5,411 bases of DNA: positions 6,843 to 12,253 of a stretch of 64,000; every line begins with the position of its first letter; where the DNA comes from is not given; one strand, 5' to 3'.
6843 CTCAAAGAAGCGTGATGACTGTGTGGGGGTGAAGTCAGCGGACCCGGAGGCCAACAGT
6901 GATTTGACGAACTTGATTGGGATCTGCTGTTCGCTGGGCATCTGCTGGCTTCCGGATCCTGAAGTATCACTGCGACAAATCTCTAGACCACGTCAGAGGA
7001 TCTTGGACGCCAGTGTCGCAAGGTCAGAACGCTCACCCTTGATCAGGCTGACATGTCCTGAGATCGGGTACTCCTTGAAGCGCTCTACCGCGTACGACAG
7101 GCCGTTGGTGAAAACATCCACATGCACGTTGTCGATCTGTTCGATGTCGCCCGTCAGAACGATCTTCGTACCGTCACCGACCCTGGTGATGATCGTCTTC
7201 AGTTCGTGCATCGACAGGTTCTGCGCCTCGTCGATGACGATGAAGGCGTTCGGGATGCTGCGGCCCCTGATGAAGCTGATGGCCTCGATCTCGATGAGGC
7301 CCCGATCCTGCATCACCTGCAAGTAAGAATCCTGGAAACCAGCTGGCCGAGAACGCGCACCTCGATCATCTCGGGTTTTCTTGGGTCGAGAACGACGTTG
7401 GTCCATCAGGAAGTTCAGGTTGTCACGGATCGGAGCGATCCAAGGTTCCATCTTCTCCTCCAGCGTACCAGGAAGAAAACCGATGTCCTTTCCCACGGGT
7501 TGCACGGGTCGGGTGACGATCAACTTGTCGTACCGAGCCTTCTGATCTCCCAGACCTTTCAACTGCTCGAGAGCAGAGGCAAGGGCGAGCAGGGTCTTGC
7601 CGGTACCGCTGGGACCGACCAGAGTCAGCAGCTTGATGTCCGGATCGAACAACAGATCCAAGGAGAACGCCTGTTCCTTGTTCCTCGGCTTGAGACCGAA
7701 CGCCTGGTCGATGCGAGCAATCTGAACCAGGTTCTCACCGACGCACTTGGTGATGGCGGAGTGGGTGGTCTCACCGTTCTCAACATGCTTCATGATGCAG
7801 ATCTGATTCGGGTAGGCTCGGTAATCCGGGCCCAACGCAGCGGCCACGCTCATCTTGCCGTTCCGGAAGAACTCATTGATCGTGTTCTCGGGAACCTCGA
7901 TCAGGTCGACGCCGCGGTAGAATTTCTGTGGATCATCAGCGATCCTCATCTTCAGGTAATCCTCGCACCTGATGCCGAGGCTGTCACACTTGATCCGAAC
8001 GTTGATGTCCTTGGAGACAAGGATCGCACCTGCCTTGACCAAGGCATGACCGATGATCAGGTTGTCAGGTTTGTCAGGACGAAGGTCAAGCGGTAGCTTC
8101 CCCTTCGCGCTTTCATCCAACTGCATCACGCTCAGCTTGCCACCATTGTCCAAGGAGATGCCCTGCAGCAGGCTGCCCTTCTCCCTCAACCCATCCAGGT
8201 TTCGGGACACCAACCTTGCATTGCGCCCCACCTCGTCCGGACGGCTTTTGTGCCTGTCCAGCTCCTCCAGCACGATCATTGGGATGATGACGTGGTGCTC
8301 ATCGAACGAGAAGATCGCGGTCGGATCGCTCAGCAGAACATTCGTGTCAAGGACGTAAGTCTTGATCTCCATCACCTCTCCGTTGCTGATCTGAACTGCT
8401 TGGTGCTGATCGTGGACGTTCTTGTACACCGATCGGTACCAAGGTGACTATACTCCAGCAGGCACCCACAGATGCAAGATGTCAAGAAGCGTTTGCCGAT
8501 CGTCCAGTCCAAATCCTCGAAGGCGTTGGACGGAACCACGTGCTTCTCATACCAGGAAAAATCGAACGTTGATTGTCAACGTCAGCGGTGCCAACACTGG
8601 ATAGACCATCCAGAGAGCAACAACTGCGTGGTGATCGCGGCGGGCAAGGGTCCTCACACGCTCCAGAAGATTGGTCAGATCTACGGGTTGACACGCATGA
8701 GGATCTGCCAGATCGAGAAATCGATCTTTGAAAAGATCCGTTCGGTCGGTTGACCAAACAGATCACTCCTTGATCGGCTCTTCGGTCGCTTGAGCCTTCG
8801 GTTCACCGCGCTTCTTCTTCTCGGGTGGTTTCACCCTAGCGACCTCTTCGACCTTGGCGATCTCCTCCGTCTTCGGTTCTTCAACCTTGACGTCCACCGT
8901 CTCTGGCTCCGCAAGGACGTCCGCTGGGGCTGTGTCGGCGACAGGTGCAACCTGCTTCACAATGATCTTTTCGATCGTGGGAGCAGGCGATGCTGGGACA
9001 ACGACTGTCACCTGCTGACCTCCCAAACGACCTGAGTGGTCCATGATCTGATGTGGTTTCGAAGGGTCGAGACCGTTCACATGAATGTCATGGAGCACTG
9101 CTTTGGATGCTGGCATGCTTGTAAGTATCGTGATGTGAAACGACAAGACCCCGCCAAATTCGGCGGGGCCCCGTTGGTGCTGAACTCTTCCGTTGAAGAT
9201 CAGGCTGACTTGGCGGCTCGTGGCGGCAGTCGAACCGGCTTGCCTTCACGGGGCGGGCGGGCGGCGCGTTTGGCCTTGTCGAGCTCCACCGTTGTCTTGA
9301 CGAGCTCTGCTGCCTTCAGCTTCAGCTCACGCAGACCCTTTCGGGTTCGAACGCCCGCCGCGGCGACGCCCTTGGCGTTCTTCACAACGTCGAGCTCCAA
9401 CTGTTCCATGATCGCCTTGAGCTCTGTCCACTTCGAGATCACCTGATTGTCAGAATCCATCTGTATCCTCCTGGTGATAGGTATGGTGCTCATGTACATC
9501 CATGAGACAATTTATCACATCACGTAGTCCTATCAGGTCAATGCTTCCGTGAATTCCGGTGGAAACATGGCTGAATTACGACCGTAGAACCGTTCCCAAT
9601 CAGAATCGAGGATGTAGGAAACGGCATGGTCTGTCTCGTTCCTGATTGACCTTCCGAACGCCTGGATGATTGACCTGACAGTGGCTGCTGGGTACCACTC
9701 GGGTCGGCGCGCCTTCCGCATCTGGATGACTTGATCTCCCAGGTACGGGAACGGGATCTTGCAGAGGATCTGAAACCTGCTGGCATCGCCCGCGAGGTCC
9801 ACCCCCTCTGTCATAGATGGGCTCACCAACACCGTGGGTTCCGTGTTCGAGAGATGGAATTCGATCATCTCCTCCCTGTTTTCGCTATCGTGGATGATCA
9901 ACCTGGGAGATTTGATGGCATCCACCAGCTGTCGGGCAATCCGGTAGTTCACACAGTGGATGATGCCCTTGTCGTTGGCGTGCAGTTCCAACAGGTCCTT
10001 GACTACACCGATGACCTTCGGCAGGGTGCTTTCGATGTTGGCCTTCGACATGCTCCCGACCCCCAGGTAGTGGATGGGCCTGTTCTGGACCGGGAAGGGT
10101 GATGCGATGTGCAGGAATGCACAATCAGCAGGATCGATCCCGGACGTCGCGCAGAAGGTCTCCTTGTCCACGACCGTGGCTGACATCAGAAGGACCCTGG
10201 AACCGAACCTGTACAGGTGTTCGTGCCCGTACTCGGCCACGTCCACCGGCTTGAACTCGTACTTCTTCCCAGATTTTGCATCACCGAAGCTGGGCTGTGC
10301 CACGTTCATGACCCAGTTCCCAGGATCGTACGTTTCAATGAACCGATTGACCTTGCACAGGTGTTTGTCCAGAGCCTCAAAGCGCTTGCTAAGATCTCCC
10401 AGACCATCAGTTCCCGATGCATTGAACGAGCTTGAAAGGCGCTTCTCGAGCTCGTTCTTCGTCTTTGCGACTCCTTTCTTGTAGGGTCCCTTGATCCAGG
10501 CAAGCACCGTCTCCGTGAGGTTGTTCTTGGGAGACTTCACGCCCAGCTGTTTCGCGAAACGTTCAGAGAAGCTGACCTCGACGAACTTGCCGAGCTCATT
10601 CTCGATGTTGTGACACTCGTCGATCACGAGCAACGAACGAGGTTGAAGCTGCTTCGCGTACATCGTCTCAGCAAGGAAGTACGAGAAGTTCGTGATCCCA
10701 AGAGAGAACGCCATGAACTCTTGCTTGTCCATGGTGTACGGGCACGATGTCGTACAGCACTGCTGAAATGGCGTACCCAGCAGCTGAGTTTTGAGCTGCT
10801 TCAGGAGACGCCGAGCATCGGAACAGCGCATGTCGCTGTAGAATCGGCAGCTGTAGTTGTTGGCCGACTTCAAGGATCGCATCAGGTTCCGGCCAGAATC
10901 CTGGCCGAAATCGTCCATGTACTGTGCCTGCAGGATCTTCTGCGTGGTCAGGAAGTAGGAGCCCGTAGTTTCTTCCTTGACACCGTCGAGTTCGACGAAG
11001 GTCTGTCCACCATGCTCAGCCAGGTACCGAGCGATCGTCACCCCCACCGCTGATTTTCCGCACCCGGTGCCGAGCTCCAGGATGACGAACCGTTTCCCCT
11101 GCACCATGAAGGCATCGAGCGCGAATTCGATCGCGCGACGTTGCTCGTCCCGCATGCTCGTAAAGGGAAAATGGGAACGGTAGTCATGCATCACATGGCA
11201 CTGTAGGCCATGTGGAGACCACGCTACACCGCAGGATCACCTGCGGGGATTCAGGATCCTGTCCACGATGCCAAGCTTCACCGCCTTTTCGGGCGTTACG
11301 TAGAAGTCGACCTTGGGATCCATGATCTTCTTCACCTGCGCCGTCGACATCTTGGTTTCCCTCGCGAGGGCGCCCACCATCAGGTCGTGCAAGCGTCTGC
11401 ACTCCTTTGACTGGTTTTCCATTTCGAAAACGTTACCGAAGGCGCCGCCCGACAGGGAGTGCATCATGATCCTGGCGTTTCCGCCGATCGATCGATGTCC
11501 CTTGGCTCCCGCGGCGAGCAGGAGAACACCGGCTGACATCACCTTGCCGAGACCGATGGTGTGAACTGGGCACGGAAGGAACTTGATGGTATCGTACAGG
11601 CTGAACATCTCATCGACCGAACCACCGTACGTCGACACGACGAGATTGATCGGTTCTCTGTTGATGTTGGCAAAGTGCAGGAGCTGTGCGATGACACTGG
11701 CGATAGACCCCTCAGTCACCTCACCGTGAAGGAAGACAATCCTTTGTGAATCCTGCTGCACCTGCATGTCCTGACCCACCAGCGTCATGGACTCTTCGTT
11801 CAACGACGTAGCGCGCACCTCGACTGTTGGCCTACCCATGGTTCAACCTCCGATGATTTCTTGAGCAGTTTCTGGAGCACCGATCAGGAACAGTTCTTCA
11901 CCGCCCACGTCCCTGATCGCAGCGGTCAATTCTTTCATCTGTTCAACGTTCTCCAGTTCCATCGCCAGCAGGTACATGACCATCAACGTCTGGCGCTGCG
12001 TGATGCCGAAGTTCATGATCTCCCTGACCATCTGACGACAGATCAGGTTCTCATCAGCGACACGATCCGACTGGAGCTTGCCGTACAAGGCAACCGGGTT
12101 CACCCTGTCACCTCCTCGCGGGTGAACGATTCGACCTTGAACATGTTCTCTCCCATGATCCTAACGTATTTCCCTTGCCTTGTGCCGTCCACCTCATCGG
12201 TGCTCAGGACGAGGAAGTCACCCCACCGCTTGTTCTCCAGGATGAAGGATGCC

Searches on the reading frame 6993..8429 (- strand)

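Call 15: search_protein_families(library=pfam, proteins=[window:6993-8429:-], max_evalue=0.01)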
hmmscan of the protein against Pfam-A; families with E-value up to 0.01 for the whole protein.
window:6993-8429:- (478 aa): 6 families
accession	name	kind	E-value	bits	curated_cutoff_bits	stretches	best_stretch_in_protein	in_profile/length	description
PF02562.22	PhoH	-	4.9e-47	160.5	27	1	246-461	2-185/205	PhoH-like protein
PF13638.12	PIN_4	-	6.3e-28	98.1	21.9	1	25-158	1-131/132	PIN domain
PF13604.12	AAA_30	-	3.7e-07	30.5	27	1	394-436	89-132/191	AAA domain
PF13401.12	AAA_22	-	9.4e-07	29.6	27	0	392-429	84-124/130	AAA domain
PF13245.12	AAA_19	-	5.2e-06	27.1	25.1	1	391-432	88-129/134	AAA domain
PF00270.35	DEAD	-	0.003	17.7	26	0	269-308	18-53/167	DEAD/DEAH box helicase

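Call 16: search_protein_families(library=phrogs, proteins=[window:6993-8429:-], max_evalue=0.001)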
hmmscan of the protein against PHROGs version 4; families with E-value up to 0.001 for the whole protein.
window:6993-8429:- (478 aa): 3 families
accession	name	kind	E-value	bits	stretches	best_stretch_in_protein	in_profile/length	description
phrog_2765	-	other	3.1e-107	360.2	1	23-476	3-441/443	PhoH-like phosphate starvation-inducible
phrog_170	-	other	1.1e-58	200.1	1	238-471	65-270/323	PhoH-like phosphate starvation-inducible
phrog_32482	-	other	2.3e-05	24.2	1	298-432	423-534/589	PhoH-like phosphate starvation-inducible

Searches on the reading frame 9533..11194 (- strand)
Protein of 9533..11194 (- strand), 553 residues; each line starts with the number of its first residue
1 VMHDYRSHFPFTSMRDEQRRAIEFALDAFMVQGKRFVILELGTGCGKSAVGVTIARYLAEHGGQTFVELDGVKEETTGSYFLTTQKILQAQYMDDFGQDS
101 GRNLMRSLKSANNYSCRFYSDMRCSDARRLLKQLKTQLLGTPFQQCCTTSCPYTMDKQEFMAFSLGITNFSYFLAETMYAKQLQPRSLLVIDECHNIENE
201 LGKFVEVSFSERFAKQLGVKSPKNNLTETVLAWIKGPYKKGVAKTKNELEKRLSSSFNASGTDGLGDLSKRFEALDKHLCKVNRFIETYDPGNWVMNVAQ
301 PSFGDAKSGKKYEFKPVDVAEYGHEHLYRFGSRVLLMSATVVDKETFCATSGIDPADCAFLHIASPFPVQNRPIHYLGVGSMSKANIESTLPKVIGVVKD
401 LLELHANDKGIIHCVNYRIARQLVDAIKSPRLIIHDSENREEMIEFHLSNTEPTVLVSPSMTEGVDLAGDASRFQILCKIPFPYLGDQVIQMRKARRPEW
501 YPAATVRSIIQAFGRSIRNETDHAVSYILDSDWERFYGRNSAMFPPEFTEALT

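Call 15: search_protein_families(library=pfam, proteins=[window:9533-11194:-], max_evalue=0.01)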
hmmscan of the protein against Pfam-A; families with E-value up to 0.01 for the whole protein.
window:9533-11194:- (553 aa): 4 families
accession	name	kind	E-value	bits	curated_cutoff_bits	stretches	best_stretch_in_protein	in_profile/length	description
PF13307.12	Helicase_C_2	-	8.3e-17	62.2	25.3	1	411-531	13-152/170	Helicase C-terminal domain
PF04851.21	ResIII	-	2.2e-07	31.3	22.5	1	13-200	3-140/164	Type III restriction enzyme, res subunit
PF06733.21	DEAD_2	-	4.1e-06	27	21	1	108-211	62-169/172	DEAD_2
PF00270.35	DEAD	-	0.0018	18.5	26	0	18-200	4-132/167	DEAD/DEAH box helicase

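Call 16: search_protein_families(library=phrogs, proteins=[window:9533-11194:-], max_evalue=0.001)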
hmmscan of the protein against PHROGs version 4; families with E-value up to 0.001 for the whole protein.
window:9533-11194:- (553 aa): 2 families
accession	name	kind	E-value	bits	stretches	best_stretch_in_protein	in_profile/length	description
phrog_2488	-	DNA, RNA and nucleotide metabolism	1.3e-110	371.9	1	2-552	7-576/579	DNA helicase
phrog_16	-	DNA, RNA and nucleotide metabolism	1.1e-10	41.4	1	14-197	273-388/986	DNA helicase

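Call 48: search_dna_similar(query=window:9533-11194:-, collection=phages, mode=protein, max_rows=15)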
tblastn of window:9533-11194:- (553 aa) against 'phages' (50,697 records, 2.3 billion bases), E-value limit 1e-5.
Records with a match: 499; places in all: 506; records where one place covers at least 80% of the query: 265.
Best place of each record, by identity: <60% 499.
By first word of the organism name: Salmonella 165; Vibrio 77; Klebsiella 44; Rhizobium 31; Escherichia 31; Halorubrum 29; Dickeya 19; Prevotella 15; Serratia 10; Haloarcula 9; and 27 more.
By host as written in the record: - 107; Salmonella enterica 26; Salmonella enterica subsp. enterica serovar Enteritidis PT1 21; Klebsiella pneumoniae 19; Halorubrum sp. 16; Prevotella sp. 15; Salmonella enterica subsp. enterica serovar Typhimurium 14; Escherichia coli O157:H7 11; and 148 more.
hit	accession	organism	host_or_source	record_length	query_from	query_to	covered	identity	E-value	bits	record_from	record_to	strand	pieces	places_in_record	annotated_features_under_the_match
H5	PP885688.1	Tunturiibacter phage Tunturi_5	Tunturiibacter psychrotolerans X4BP1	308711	6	552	99%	31.7%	2e-77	272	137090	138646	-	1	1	DNA helicase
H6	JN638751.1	Bacillus phage G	Bacillus megaterium str. ATCC 43725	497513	1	536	97%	30.7%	7e-70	250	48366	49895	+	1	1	73: gp73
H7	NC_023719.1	Bacillus phage G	Bacillus megaterium str. ATCC 43725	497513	1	536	97%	30.7%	7e-70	250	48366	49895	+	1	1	73: DNA helicase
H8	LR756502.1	uncultured phage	metagenomic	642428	15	553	97%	30.5%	6e-76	267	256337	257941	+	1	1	record has no annotation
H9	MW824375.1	Vibrio phage 207E48.1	Vibrio crassostreae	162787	9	552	98%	29.1%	1e-45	178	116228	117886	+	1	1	hypothetical protein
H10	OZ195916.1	Vibrio phage K469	Seawater and oysters mix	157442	9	552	98%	29.0%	8e-45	176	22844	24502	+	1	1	DNA helicase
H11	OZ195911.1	Vibrio phage K476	Seawater and oysters mix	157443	9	552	98%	29.0%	8e-45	176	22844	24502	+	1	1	DNA helicase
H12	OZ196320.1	Vibrio phage K452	Seawater and oysters mix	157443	9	552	98%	29.0%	8e-45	176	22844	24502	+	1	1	DNA helicase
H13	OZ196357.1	Vibrio phage K364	Seawater and oysters mix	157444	9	552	98%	29.0%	8e-45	176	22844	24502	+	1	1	DNA helicase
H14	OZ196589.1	Vibrio phage K444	Seawater and oysters mix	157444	9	552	98%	29.0%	8e-45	176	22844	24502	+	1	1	DNA helicase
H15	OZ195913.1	Vibrio phage K474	Seawater and oysters mix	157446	9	552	98%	29.0%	8e-45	176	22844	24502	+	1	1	DNA helicase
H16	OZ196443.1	Vibrio phage K475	Seawater and oysters mix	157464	9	552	98%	29.0%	8e-45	176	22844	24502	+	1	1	DNA helicase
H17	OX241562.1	Vibrio phage 150E35-1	Seawater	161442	7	553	99%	28.6%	6e-48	185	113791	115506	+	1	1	P-loop containing nucleoside triphosphatehydrolase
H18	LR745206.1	uncultured phage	metagenomic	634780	15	550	97%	29.0%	1e-75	267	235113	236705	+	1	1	record has no annotation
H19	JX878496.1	Serratia phage phiMAM1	Serratia sp.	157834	6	552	99%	28.4%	5e-52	197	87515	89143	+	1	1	ATP-dependent helicase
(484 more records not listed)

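Call 58: get_annotated_region(hit=H5, flank=9000)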
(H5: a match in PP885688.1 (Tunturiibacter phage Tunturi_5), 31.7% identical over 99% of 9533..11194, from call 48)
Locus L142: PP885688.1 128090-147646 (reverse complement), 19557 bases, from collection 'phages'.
description: Tunturiibacter phage Tunturi_5, complete genome.
organism: Tunturiibacter phage Tunturi_5 (NCBI taxid 3378199)
taxonomy: Viruses; Duplodnaviria; Heunggongvirae; Uroviricota; Caudoviricetes
host: Tunturiibacter psychrotolerans X4BP1; source: soil; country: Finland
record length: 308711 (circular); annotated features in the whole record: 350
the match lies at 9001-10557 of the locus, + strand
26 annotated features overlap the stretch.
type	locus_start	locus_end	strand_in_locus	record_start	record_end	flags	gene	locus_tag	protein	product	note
CDS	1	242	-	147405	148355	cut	-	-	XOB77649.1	hypothetical protein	ORF206; gp206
CDS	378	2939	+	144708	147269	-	-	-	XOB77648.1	ADP-ribosyltransferase exoenzyme toxin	ORF205; gp205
CDS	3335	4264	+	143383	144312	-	-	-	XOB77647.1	hypothetical protein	ORF204; gp204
CDS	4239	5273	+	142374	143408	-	-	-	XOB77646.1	MutT/NUDIX hydrolase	ORF203; gp203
CDS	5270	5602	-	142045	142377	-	-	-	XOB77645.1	hypothetical protein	ORF202; gp202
CDS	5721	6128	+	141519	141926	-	-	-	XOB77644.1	hypothetical protein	ORF201; gp201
CDS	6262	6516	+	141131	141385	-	-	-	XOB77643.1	hypothetical protein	ORF200; gp200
CDS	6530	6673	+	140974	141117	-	-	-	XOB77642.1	hypothetical protein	ORF199; gp199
CDS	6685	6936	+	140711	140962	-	-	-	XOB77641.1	hypothetical protein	ORF198; gp198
CDS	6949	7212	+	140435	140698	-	-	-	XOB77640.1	hypothetical protein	ORF197; gp197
CDS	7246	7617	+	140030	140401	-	-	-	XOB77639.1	hypothetical protein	ORF196; gp196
CDS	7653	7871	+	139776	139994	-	-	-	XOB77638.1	hypothetical protein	ORF195; gp195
CDS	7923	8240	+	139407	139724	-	-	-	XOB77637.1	hypothetical protein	ORF194; gp194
CDS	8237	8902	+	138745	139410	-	-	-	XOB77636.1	hypothetical protein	ORF193; gp193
CDS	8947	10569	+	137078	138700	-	-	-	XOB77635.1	DNA helicase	ORF192; gp192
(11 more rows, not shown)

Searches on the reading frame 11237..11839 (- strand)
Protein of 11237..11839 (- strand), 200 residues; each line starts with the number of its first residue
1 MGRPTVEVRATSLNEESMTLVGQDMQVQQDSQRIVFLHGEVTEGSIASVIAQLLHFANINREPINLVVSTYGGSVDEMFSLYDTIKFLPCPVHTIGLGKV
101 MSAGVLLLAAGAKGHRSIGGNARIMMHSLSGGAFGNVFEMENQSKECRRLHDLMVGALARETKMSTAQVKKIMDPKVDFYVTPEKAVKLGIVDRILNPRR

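Call 15: search_protein_families(library=pfam, proteins=[window:11237-11839:-], max_evalue=0.01)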
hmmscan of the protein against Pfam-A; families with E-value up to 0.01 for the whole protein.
window:11237-11839:- (200 aa): 1 family
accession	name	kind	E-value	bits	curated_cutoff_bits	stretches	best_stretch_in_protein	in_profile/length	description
PF00574.28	CLP_protease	-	1.3e-39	136.4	20.2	1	29-197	13-180/182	Clp protease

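Call 16: search_protein_families(library=phrogs, proteins=[window:11237-11839:-], max_evalue=0.001)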
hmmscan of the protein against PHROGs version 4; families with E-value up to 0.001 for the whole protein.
window:11237-11839:- (200 aa): 10 families
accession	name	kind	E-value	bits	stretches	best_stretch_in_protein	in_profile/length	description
phrog_94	-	head and packaging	3.1e-29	103.9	1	24-197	72-251/622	head maturation protease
phrog_1684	-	head and packaging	5.5e-15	56.6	1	43-196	56-203/284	head maturation protease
phrog_2976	-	head and packaging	3.5e-12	47.7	1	28-197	16-183/394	head maturation protease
phrog_133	-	head and packaging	6.4e-12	45.9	1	25-198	12-181/668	head maturation protease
phrog_1827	-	other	1.4e-11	45.1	1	26-184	18-171/202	ATP-dependent protease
phrog_53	-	head and packaging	5e-09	36.8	1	50-198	105-281/583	head maturation protease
phrog_33547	-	unknown function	3e-06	27.5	1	46-192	17-155/357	-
phrog_3348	-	unknown function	2.5e-05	24.8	1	60-198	66-200/386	-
phrog_5410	-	other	0.00014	22.2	1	62-152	56-144/323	ATP-dependent protease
phrog_23753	-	head and packaging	0.00073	20.2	1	35-195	18-171/298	head maturation protease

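Call 56: search_protein_families(library=ncbifam, proteins=[window:11237-11839:-], max_evalue=0.1)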
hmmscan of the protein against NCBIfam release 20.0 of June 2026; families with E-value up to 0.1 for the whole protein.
window:11237-11839:- (200 aa): 11 families
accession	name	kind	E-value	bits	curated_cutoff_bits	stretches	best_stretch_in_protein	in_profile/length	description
NF009205.0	PRK12553.1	subfamily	1e-38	133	228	1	28-197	33-203/211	ATP-dependent Clp protease proteolytic subunit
NF001368.0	PRK00277.1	subfamily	3.2e-38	131.6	249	1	30-199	30-198/203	ATP-dependent Clp protease proteolytic subunit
TIGR00493.1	clpP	equivalog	5.4e-32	111.1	308.6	1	31-197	26-191/192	ATP-dependent Clp endopeptidase proteolytic subunit ClpP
NF011090.0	PRK14513.1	equivalog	8.1e-31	107.4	347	1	31-200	26-194/201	ATP-dependent Clp protease proteolytic subunit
NF009203.0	PRK12551.1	equivalog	4.8e-28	98.2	359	1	31-199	24-191/196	ATP-dependent Clp protease proteolytic subunit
NF009204.0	PRK12552.1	equivalog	4.9e-25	88.3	263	1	20-199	34-215/225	ATP-dependent Clp protease proteolytic subunit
NF011091.0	PRK14514.1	equivalog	3.1e-24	85.8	361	1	13-197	35-218/221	ATP-dependent Clp endopeptidase proteolytic subunit ClpP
NF011089.0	PRK14512.1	equivalog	4.1e-22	78.9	251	1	18-199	15-194/200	ATP-dependent Clp protease proteolytic subunit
NF045540.1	scaf_prot_MCP1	exception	2e-15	56.6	475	1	36-198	5-163/652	ClpP-like prohead protease/major capsid protein fusion protein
NF045542.1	Clp_rel_HeadMat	equivalog_domain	3.2e-14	53.2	120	1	38-195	6-165/165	head maturation protease, ClpP-related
NF011713.0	PRK15134.1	equivalog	0.072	11.7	834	1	82-164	53-135/529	microcin C ABC transporter ATP-binding protein YejF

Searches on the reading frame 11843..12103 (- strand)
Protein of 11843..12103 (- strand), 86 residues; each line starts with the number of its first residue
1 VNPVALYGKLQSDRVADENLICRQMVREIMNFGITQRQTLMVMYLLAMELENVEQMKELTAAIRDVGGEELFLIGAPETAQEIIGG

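Call 15: search_protein_families(library=pfam, proteins=[window:11843-12103:-], max_evalue=0.01)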
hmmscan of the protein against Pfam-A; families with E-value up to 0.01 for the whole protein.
window:11843-12103:- (86 aa): 0 families

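Call 16: search_protein_families(library=phrogs, proteins=[window:11843-12103:-], max_evalue=0.001)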
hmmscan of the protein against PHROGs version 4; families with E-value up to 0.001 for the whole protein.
window:11843-12103:- (86 aa): 0 families

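Call 56: search_protein_families(library=ncbifam, proteins=[window:11843-12103:-], max_evalue=0.1)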
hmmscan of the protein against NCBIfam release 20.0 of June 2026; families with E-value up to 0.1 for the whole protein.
window:11843-12103:- (86 aa): 1 family
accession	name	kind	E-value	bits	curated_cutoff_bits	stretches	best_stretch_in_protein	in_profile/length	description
TIGR03568.1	NeuC_NnaA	equivalog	0.046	12.6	235.9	1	4-74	169-240/365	UDP-N-acetylglucosamine 2-epimerase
